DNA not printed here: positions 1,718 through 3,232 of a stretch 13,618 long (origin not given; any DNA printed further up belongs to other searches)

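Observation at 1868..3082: Cyanophycin-synthetase-like stand-alone ATP-grasp ligase hard-wired to the S6-SSB-S18 operon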

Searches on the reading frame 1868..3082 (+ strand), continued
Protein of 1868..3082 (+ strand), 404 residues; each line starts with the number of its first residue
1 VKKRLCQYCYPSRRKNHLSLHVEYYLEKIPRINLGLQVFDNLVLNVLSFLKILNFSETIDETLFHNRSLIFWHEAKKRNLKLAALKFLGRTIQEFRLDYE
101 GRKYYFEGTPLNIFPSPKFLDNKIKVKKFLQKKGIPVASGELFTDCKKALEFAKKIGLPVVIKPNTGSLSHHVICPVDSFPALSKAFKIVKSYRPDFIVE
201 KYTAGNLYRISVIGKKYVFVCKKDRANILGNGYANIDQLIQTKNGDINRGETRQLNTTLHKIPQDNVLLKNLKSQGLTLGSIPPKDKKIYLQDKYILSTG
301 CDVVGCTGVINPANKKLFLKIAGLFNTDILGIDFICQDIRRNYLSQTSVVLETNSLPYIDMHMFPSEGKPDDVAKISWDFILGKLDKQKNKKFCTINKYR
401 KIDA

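Call 8: find_encoding_contigs(protein=P0002, flank=7000, max_places=2)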
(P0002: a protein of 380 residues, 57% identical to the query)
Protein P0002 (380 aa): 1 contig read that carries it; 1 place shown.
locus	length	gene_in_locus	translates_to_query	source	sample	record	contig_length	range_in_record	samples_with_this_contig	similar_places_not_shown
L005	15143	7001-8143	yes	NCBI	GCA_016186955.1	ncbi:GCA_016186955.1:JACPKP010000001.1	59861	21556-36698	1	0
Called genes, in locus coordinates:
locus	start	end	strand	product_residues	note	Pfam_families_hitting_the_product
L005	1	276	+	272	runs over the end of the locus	-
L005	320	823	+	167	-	PF01936:NYN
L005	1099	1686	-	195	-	-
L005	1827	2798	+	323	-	PF00188:CAP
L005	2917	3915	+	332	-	-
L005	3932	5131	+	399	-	PF01926:MMR_HSR1, PF02421:FeoB_N (weak), PF06071:YchF-GTPase_C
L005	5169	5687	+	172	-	PF00383:dCMP_cyt_deam_1, PF14437:MafB19-deam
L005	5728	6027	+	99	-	PF01250:Ribosomal_S6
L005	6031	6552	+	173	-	PF00436:SSB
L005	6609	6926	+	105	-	PF01084:Ribosomal_S18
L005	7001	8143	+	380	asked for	PF07478:Dala_Dala_lig_C (weak)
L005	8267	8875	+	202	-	-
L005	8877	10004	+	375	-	-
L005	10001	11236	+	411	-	PF22694:CtpB_N-like, PF00595:PDZ, PF13180:PDZ_2 (weak), PF17820:PDZ_6, PF03572:Peptidase_S41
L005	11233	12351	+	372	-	PF00089:Trypsin, PF13365:Trypsin_2, PF00595:PDZ, PF13180:PDZ_2, PF14685:PDZ_Tricorn (weak), PF17820:PDZ_6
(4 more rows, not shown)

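Call 9: find_encoding_contigs(protein=P0044, flank=7000, max_places=2)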
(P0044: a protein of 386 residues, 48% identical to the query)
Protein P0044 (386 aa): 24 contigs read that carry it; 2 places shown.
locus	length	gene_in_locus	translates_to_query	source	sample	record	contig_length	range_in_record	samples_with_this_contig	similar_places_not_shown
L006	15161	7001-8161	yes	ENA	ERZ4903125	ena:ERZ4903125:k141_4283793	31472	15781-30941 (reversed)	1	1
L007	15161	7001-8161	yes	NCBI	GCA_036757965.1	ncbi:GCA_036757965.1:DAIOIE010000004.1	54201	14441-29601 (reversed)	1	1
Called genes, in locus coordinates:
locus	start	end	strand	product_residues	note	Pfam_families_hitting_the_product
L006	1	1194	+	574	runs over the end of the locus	?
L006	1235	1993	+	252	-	PF12146:Hydrolase_4 (weak), PF00561:Abhydrolase_1 (weak)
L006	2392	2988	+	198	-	-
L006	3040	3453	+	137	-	-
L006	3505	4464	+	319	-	PF00389:2-Hacid_dh, PF02826:2-Hacid_dh_C, PF01488:Shikimate_DH (weak)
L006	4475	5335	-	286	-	PF00535:Glycos_transf_2, PF10111:Glyco_tranf_2_2, PF13641:Glyco_tranf_2_3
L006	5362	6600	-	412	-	PF09992:NAGPA (weak)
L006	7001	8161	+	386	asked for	PF08443:RimK (faint)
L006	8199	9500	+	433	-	PF00675:Peptidase_M16, PF05193:Peptidase_M16_C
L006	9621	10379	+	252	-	PF06750:A24_N_bact, PF01478:Peptidase_A24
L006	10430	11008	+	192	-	PF00334:NDK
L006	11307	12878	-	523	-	PF01551:Peptidase_M23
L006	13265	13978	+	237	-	PF04203:Sortase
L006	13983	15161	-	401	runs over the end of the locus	PF08308:PEGA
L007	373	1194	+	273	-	PF00133:tRNA-synt_1, PF09334:tRNA-synt_1g, PF08264:Anticodon_1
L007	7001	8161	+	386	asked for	PF08443:RimK (faint)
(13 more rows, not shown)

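Call 10: find_encoding_contigs(protein=P0077, flank=7000, max_places=2)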
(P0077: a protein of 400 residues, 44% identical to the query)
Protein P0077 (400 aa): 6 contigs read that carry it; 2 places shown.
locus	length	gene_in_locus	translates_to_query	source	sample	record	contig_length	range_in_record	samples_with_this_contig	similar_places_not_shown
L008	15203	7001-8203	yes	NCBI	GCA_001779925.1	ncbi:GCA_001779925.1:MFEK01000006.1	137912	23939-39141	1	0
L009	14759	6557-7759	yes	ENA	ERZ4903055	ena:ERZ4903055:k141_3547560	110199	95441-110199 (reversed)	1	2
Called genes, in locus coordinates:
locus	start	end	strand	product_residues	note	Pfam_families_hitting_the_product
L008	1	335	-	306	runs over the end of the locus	PF01544:CorA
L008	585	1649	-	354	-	PF01699:Na_Ca_ex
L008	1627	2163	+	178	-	-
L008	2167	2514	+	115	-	-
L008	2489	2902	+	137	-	-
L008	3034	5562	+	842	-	PF26449:DUF8128, PF01935:DUF87 (weak), PF02534:T4SS-DNA_transf, PF10412:TrwB_AAD_bind, PF12696:TraG-D_C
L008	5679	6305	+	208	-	-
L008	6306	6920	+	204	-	PF04138:GtrA_DPMS_TM (weak)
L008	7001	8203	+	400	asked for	PF07478:Dala_Dala_lig_C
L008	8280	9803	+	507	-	PF05496:RuvB_N (weak), PF13177:DNA_pol3_delta2, PF00004:AAA, PF07728:AAA_5 (weak), PF13401:AAA_22 (weak), PF22608:DNAX_ATPase_lid, PF12169:DNA_pol3_gamma3, PF20964:DnaX_C (weak)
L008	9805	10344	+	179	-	PF04308:RNaseH_like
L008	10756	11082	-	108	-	PF10517:DM13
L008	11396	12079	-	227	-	PF08713:DNA_alkylation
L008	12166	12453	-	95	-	-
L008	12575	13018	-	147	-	-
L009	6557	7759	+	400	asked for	PF07478:Dala_Dala_lig_C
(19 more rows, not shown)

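Call 11: find_encoding_contigs(protein=P0085, flank=7000, max_places=2)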
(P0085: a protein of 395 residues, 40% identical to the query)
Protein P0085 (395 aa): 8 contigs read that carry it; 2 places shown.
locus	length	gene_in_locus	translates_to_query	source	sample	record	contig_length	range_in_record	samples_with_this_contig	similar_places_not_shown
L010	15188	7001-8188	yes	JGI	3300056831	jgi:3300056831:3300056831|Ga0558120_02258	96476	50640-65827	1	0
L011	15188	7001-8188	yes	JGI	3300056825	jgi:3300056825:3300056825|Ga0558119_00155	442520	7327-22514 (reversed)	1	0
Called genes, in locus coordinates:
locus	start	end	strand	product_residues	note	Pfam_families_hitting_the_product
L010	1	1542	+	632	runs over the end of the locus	PF06480:FtsH_ext, PF06068:TIP49 (faint), PF00004:AAA, PF07728:AAA_5 (faint), PF17862:AAA_lid_3, PF01434:Peptidase_M41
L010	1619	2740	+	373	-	PF01168:Ala_racemase_N, PF00842:Ala_racemase_C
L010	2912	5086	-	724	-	PF17191:RecG_wedge, PF04851:ResIII, PF00270:DEAD, PF00271:Helicase_C, PF19833:RecG_dom3_C (weak)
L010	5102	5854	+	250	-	-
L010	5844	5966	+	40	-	-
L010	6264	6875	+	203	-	PF01209:Ubie_methyltran, PF13489:Methyltransf_23, PF08241:Methyltransf_11, PF08242:Methyltransf_12, PF13649:Methyltransf_25, PF13847:Methyltransf_31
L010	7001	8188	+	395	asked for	PF07478:Dala_Dala_lig_C (weak)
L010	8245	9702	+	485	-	PF08245:Mur_ligase_M, PF02875:Mur_ligase_C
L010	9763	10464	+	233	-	-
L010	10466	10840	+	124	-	-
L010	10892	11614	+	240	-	-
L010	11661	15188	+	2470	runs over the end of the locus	PF01326:PPDK_N, PF00391:PEP-utilizers, PF02350:Epimerase_2 (faint), PF00391:PEP-utilizers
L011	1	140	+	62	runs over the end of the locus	-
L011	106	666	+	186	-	PF01434:Peptidase_M41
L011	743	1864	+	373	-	PF01168:Ala_racemase_N, PF00842:Ala_racemase_C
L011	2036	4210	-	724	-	PF17191:RecG_wedge, PF04851:ResIII, PF00270:DEAD, PF00271:Helicase_C, PF19833:RecG_dom3_C (weak)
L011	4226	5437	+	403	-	-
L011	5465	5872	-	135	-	PF00072:Response_reg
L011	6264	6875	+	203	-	PF01209:Ubie_methyltran, PF13489:Methyltransf_23, PF08241:Methyltransf_11, PF08242:Methyltransf_12, PF13649:Methyltransf_25, PF13847:Methyltransf_31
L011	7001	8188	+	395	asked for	PF07478:Dala_Dala_lig_C (weak)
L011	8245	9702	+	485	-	PF08245:Mur_ligase_M, PF02875:Mur_ligase_C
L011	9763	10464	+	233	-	-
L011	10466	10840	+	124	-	-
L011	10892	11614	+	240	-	-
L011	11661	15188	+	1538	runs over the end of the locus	PF01326:PPDK_N, PF00391:PEP-utilizers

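Call 12: find_encoding_contigs(protein=P0082, flank=6000, max_places=1)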
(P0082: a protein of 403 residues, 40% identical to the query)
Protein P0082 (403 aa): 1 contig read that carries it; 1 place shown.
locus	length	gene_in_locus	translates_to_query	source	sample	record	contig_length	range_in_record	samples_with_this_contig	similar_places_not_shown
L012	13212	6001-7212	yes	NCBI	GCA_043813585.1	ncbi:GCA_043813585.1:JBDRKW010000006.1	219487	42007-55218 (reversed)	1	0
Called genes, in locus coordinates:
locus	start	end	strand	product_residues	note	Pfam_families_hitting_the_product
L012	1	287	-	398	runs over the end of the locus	PF12679:ABC2_membrane_2, PF12698:ABC2_membrane_3, PF01061:ABC2_membrane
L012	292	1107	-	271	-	PF00005:ABC_tran, PF13304:AAA_21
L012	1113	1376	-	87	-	PF04014:MazE_antitoxin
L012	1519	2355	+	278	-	-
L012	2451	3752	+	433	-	PF09594:GT87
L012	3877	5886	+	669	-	PF02737:3HCDH_N, PF00378:ECH_1, PF16113:ECH_2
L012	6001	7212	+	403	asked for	PF07478:Dala_Dala_lig_C (weak)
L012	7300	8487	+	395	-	PF07787:TMEM43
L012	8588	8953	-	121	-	PF01592:NifU_N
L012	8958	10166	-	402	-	PF00155:Aminotran_1_2, PF00266:Aminotran_5, PF01053:Cys_Met_Meta_PP, PF01212:Beta_elim_lyase, PF01041:DegT_DnrJ_EryC1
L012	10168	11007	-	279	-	PF01458:SUFBD_core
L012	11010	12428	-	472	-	PF19295:SufBD_N, PF01458:SUFBD_core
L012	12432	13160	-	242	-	PF00005:ABC_tran, PF02463:SMC_N (weak)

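Call 13: find_encoding_contigs(protein=P0021, flank=6000, max_places=1)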
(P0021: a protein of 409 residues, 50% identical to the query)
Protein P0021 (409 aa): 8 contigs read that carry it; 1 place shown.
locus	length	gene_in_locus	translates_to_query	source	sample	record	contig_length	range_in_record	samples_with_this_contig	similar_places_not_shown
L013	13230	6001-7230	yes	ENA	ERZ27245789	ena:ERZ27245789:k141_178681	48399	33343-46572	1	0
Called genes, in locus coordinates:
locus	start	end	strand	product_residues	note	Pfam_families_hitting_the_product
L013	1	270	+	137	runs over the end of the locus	PF18895:T4SS_pilin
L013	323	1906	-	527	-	-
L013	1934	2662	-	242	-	PF00535:Glycos_transf_2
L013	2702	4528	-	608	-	-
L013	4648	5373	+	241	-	PF20772:TACO1_YebC_N, PF01709:Transcrip_reg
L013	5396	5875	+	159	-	PF02075:RuvC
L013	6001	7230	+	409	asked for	PF07478:Dala_Dala_lig_C (faint)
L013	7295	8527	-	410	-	PF23473:LysM3_LYK4_5 (faint), PF01476:LysM, PF05257:CHAP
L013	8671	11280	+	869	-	PF00133:tRNA-synt_1, PF01406:tRNA-synt_1e (faint), PF09334:tRNA-synt_1g, PF13603:tRNA-synt_1_2, PF00133:tRNA-synt_1, PF08264:Anticodon_1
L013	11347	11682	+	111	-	PF18908:DUF5663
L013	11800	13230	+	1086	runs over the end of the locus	?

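Call 14: find_encoding_contigs(protein=P0032, flank=6000, max_places=1)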
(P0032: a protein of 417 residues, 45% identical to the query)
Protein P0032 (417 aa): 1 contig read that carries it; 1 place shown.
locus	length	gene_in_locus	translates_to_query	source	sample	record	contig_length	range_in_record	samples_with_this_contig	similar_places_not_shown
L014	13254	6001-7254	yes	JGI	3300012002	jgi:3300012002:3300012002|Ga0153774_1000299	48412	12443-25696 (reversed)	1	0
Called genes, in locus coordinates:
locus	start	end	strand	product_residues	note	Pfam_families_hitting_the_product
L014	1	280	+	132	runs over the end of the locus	PF03652:RuvX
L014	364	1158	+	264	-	PF11967:RecO_N, PF02565:RecO_C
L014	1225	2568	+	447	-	PF01336:tRNA_anti-codon, PF00152:tRNA-synt_2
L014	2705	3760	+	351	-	-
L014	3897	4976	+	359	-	-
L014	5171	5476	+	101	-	-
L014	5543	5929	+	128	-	PF00383:dCMP_cyt_deam_1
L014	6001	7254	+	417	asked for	PF07478:Dala_Dala_lig_C (faint)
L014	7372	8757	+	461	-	PF01336:tRNA_anti-codon, PF00152:tRNA-synt_2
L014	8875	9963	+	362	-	PF01180:DHO_dh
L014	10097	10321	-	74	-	-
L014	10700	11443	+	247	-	PF02616:SMC_ScpA, PF04824:Rad21_Rec8 (weak)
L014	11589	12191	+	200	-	PF04079:SMC_ScpB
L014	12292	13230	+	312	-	PF00768:Peptidase_S11, PF02113:Peptidase_S13 (faint), PF13354:Beta-lactamase2 (faint)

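Call 15: find_encoding_contigs(protein=P0107, flank=6000, max_places=1)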
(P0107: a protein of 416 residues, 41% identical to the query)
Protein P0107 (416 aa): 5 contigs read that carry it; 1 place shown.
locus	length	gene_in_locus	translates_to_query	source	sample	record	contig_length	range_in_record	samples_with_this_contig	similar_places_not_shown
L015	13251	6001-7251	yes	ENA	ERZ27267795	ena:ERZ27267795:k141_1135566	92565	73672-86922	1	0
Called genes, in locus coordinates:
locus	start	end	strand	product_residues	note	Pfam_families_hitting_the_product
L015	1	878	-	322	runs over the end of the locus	PF21068:ATPgraspMvdD (weak)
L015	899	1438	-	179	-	-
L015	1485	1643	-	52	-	-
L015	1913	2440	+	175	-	-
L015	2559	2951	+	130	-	-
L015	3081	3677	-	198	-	-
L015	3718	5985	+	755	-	PF25788:Ig_Rha78A_N (faint), PF00801:PKD, PF18911:PKD_4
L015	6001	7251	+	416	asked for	PF08443:RimK (weak)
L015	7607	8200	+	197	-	PF03848:TehB, PF13489:Methyltransf_23, PF13847:Methyltransf_31 (weak), PF08241:Methyltransf_11, PF08242:Methyltransf_12, PF13649:Methyltransf_25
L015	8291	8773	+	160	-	-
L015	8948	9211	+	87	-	PF01541:GIY-YIG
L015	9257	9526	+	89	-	-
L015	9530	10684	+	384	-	PF01409:tRNA-synt_2d, PF03147:FDX-ACB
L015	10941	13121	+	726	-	PF02518:HATPase_c, PF00204:DNA_gyraseB, PF01751:Toprim, PF00986:DNA_gyraseB_C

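Call 22: find_related_loci(query=A1, collection=metagenome_contigs, flank=5000)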
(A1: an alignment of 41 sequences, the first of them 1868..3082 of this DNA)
Query A1 (404 aa) in metagenome_contigs; peptide patterns used: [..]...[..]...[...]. (x = any residue, [..] = any of these).
170 stretches matched a pattern; 132 encode a relative of the query (tblastn E <= 1e-3); the best 80 are kept; 80 distinct loci.
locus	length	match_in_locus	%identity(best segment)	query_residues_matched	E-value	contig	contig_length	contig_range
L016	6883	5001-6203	53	1-388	3e-139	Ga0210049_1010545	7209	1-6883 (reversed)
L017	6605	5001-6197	49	1-386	3e-129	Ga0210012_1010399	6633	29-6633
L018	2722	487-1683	49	1-386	2e-135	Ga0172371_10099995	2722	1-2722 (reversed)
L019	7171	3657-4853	49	1-386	4e-128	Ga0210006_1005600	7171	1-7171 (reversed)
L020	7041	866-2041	50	6-386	7e-124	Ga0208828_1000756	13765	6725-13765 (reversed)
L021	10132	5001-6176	50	6-386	9e-124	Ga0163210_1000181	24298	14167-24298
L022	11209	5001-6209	46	1-388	7e-123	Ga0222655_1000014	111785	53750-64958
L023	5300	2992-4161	48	5-382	5e-120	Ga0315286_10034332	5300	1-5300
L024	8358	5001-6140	48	6-383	1e-114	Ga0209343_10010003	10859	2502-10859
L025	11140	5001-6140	48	6-383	3e-114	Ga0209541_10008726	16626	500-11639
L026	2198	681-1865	45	4-394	2e-114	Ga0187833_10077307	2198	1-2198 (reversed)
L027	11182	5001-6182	42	1-388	1e-103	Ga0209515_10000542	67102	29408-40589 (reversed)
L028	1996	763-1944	42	1-388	1e-104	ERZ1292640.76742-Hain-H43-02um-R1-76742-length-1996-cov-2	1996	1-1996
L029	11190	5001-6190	57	1-385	2e-115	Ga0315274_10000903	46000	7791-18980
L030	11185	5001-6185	41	6-384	8e-97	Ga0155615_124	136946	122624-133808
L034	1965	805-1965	39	6-372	3e-95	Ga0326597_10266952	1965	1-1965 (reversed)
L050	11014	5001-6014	38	43-381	4e-73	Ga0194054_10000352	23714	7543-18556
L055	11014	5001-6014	38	43-381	4e-73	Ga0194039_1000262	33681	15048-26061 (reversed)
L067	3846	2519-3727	35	1-382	2e-71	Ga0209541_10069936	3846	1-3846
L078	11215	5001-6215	36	1-384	2e-70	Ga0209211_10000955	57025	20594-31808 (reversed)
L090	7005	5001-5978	40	60-383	5e-68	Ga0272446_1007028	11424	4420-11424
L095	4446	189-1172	38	50-374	4e-67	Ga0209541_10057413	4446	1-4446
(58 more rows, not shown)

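Call 25: predict_structure(alignment_id=A1)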
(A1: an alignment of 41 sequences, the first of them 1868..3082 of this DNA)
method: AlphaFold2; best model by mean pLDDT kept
length: 404 residues; sequences in the alignment: 41
mean_pLDDT: 91.9   pTM: 0.89
mean pLDDT of the five models: 91.9, 91.7, 91.4, 90.9, 90.8
residues with pLDDT >= 90: 327; 70-90: 51; 50-70: 16; < 50: 10
segments of 3 or more residues with pLDDT < 50: 397-404
pLDDT, mean of each block of 10 residues (from residue 1): 72 86 90 63 86 95 97 98 95 95 93 89 93 97 98 98 83 89 95 95 97 98 97 98 97 96 95 97 98 93 98 98 95 98 98 91 97 98 93 53 46
secondary structure, 60 per line:
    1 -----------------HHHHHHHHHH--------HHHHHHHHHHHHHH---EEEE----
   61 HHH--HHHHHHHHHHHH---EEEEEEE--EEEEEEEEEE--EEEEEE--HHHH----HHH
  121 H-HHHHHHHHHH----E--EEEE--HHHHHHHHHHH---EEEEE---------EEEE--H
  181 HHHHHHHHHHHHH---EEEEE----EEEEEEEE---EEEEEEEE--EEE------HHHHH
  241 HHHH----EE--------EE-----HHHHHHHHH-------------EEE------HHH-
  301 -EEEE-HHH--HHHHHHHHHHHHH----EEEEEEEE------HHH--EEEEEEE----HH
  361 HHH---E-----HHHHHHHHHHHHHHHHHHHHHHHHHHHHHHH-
elements in order: H18-27 H36-49 E53-56 H66-77 E81-87 E90-99 E102-107 H110-113 H118-121 H123-132 E140-143 H146-156 E160-164 E174-177 H180-193 E197-201 E206-213 E217-224 E227-229 H236-244 H266-274 E288-290 E302-305 H312-324 E329-336 E348-354 H359-363 H373-403

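Call 28: fold_search(model_id=the predicted structure, library=pdb)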
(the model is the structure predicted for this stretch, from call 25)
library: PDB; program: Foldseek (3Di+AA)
matches with E <= 10: 761; with E <= 0.001: 549
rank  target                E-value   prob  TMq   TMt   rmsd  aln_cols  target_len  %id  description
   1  7wae_A                3.0e-28  1.00  0.70  0.33   2.5       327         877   27  Trichodesmium erythraeum cyanophycin synthetase 1 (TeCphA1) with ATPgammaS, 4x(beta-Asp-Arg), and aspartate (released 2022-09-07)
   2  3ln6                  3.1e-28  1.00  0.70  0.39   2.8       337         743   26  Crystal structure of a bifunctional glutathione synthetase from Streptococcus agalactiae (released 2011-04-13)
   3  7lgq_A                1.2e-27  1.00  0.66  0.32   3.2       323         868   29  Cyanophycin synthetase 1 from Synechocystis sp. UTEX2470 with ATP and 8x(Asp-Arg)-Asn (released 2021-08-18)
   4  7wae_C                1.9e-27  1.00  0.69  0.40   2.7       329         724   27  Trichodesmium erythraeum cyanophycin synthetase 1 (TeCphA1) with ATPgammaS, 4x(beta-Asp-Arg), and aspartate (released 2022-09-07)
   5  7wac_A                1.9e-27  1.00  0.68  0.39   3.2       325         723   27  Trichodesmium erythraeum cyanophycin synthetase 1 (TeCphA1) (released 2022-09-07)
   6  7txv_A                2.3e-27  1.00  0.67  0.32   3.4       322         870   28  Cyanophycin synthetase 1 from Synechocystis sp. UTEX2470 E82Q with ATP and 16x(Asp-Arg) (released 2022-06-01)
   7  3ln7_B                4.8e-27  1.00  0.61  0.36   5.5       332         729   26  Crystal structure of a bifunctional glutathione synthetase from Pasteurella multocida (released 2011-04-13)
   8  7lg5_A                6.2e-27  1.00  0.65  0.32   3.5       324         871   29  Synechocystis sp. UTEX2470 Cyanophycin synthetase 1 with ATP (released 2021-08-18)
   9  7lgj_A                8.9e-27  1.00  0.65  0.32   3.5       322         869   29  Cyanophycin synthetase 1 from Synechocystis sp. UTEX2470 with ADPCP and 8x(Asp-Arg)-NH2 (released 2021-08-18)
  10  3ln7_A                2.9e-26  1.00  0.62  0.35   5.6       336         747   25  Crystal structure of a bifunctional glutathione synthetase from Pasteurella multocida (released 2011-04-13)
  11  7ta5                  4.5e-26  1.00  0.60  0.43   4.0       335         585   26  Crystal structure of cyanophycin synthetase 2 from Gloeothece citriformis (released 2022-03-02)
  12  7lgn_A                6.1e-26  1.00  0.62  0.38   4.7       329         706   25  Cyanophycin synthetase 1 from T. morbirosei (released 2021-08-18)
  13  8fxi_C                8.2e-24  1.00  0.63  0.42   4.0       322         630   28  Cryo-EM structure of Stanieria sp. CphA2 in complex with ADPCP and 4x(beta-Asp-Arg) (released 2023-06-14)
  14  7lgn_B                1.2e-22  1.00  0.66  0.33   3.8       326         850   25  Cyanophycin synthetase 1 from T. morbirosei (released 2021-08-18)
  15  8fxi_B                9.7e-22  1.00  0.59  0.41   9.2       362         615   25  Cryo-EM structure of Stanieria sp. CphA2 in complex with ADPCP and 4x(beta-Asp-Arg) (released 2023-06-14)
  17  8fxh_A                3.8e-21  1.00  0.51  0.35   8.0       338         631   25  Cryo-EM structure of Stanieria sp. CphA2 (released 2023-06-14)
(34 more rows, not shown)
